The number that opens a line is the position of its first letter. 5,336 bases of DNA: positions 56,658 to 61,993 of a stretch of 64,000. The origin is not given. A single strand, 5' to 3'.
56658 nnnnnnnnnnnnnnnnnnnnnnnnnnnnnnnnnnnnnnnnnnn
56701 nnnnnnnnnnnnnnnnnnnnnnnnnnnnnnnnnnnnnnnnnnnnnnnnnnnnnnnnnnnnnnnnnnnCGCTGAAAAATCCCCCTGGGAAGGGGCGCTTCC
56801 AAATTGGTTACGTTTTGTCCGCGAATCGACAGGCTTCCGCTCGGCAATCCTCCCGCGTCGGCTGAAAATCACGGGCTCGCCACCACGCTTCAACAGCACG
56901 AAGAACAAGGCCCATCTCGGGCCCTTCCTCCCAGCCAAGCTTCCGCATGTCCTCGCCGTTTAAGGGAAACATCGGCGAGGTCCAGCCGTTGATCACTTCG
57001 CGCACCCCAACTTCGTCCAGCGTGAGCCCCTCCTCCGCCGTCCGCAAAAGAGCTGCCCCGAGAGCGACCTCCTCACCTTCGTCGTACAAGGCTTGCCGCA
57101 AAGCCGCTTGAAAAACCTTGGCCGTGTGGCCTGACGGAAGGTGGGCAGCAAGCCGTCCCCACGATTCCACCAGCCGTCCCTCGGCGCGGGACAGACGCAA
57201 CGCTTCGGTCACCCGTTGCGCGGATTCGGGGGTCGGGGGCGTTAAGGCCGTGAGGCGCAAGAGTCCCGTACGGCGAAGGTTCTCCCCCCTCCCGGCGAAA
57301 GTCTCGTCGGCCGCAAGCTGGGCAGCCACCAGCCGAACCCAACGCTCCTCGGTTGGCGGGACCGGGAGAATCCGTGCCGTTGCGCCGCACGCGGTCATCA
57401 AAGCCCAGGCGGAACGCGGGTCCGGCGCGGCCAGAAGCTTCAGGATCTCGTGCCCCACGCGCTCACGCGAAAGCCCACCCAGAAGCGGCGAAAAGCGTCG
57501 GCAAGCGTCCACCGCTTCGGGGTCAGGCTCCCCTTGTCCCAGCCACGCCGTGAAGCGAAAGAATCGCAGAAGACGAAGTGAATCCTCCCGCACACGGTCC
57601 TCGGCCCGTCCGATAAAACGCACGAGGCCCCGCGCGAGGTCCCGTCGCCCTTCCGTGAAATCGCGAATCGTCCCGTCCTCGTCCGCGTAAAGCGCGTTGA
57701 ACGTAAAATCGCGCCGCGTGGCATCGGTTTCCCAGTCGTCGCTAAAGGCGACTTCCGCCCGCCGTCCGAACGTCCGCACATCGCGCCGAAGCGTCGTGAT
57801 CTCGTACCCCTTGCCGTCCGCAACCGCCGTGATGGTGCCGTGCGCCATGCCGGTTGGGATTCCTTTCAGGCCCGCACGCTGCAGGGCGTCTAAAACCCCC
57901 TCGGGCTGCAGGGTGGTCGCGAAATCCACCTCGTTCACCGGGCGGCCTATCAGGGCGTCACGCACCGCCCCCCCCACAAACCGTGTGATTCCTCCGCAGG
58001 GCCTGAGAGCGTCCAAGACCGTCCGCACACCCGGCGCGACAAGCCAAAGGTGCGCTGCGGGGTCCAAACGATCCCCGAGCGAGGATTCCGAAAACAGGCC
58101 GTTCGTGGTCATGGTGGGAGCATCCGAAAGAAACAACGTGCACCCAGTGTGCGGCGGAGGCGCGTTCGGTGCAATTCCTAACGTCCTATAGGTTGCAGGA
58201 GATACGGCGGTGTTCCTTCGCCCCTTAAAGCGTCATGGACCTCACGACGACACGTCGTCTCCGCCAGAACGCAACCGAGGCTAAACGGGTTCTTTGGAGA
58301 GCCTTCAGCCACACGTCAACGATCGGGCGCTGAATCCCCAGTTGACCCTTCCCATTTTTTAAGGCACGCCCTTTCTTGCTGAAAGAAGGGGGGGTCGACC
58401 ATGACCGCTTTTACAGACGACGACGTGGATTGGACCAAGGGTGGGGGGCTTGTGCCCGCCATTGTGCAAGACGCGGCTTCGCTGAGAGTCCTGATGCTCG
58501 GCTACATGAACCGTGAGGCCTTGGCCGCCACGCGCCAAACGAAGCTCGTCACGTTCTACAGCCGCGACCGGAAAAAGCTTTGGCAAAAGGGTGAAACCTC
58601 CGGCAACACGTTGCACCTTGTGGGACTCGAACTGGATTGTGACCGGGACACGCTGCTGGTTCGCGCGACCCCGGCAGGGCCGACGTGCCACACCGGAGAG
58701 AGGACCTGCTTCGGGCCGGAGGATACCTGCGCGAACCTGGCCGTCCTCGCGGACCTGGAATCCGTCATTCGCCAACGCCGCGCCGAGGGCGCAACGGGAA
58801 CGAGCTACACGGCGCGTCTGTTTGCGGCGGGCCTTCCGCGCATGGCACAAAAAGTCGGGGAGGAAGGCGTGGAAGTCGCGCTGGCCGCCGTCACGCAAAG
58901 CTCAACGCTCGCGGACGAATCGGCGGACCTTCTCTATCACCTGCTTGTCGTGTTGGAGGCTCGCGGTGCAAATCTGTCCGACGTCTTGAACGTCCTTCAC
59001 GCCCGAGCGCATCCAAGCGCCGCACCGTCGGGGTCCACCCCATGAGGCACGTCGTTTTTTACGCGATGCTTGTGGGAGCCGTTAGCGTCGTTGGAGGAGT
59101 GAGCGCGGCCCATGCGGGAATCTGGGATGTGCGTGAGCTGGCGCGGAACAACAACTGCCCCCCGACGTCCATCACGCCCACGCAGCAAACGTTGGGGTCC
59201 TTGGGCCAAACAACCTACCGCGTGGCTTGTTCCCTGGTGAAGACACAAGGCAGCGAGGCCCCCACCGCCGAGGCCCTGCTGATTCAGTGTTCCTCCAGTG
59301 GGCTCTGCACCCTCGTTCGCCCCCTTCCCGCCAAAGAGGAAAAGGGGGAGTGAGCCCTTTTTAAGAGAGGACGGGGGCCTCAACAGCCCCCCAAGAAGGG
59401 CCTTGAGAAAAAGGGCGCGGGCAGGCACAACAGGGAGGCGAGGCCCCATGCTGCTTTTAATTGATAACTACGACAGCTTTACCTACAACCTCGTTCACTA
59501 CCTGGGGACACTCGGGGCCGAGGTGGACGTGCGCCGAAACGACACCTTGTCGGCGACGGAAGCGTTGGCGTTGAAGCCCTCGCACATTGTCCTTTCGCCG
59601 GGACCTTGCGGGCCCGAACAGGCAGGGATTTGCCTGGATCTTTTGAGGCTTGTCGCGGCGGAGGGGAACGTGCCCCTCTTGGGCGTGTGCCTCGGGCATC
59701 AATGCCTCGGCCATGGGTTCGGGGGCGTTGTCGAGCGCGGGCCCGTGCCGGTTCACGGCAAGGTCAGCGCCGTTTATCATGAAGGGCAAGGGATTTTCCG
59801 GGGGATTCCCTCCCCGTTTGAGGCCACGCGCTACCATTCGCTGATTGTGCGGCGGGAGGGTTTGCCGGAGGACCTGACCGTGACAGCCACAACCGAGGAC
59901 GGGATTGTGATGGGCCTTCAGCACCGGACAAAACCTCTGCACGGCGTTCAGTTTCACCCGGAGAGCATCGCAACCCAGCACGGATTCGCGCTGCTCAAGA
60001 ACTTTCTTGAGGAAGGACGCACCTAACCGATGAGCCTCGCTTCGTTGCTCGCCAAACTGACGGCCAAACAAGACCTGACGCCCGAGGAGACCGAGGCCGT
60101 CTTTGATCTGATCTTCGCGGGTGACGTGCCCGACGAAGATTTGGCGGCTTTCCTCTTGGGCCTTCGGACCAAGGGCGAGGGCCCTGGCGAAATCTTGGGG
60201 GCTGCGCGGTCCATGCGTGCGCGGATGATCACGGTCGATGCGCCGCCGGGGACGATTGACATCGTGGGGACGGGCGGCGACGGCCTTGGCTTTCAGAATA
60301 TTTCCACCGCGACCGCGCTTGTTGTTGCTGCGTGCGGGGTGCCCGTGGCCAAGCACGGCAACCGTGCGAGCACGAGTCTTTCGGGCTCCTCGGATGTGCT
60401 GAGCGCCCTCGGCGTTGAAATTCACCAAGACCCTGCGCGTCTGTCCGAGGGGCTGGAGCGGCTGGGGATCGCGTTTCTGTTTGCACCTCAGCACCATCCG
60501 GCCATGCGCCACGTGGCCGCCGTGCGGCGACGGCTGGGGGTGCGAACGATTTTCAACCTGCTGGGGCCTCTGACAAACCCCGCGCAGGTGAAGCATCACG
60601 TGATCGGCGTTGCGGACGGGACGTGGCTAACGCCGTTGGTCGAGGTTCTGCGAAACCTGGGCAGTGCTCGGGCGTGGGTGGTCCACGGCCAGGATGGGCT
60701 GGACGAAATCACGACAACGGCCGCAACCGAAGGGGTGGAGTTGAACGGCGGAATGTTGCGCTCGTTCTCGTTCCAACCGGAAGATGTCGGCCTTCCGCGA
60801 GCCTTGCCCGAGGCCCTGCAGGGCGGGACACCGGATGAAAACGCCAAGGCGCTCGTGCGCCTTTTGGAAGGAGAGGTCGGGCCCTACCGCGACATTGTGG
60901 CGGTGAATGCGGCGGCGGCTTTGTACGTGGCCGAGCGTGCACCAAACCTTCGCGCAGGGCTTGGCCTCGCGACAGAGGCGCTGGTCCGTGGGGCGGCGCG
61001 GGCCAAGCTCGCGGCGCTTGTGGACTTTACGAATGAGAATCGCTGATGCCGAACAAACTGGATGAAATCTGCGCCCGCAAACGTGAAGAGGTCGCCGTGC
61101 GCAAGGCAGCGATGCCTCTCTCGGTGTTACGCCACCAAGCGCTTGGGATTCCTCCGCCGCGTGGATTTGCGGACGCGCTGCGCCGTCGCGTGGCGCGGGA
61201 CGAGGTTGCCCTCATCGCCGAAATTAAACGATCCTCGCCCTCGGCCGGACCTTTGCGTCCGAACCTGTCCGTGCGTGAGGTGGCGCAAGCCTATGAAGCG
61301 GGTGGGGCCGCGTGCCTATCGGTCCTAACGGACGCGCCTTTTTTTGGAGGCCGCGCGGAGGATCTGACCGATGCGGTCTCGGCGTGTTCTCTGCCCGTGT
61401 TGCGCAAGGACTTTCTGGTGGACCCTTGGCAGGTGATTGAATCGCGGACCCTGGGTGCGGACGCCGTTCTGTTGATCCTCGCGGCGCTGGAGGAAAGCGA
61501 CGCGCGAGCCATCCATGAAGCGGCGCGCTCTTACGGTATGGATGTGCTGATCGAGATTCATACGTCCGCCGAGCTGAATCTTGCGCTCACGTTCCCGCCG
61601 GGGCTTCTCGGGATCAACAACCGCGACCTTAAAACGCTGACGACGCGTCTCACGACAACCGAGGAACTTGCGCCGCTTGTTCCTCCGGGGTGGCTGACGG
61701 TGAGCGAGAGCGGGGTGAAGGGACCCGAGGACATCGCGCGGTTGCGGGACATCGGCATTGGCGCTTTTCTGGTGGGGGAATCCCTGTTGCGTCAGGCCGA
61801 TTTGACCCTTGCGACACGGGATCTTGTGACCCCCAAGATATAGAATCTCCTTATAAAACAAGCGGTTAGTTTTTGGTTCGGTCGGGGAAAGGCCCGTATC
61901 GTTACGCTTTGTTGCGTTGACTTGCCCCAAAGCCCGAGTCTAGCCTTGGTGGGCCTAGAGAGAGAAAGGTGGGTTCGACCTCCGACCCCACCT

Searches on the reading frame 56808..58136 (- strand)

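Call 93: search_protein_families(library=pfam, proteins=[window:56808-58136:-], max_evalue=0.00001)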
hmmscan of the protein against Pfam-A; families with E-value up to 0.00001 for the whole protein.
window:56808-58136:- (442 aa): 2 families
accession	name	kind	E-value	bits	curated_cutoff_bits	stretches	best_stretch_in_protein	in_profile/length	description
PF01743.26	PolyA_pol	-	6.2e-28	98.1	23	1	52-173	2-126/126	Poly A polymerase head domain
PF12627.12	PolyA_pol_RNAbd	-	4.5e-09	36.4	22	1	205-258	5-58/64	Probable RNA and SrmB- binding site of polymerase A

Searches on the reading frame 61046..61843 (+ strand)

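Call 93: search_protein_families(library=pfam, proteins=[window:61046-61843:+], max_evalue=0.00001)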
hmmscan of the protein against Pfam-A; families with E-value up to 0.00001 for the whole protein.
window:61046-61843:+ (265 aa): 1 family
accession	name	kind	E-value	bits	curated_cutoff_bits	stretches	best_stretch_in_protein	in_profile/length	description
PF00218.27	IGPS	-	2.6e-82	276.3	27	1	5-260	1-254/254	Indole-3-glycerol phosphate synthase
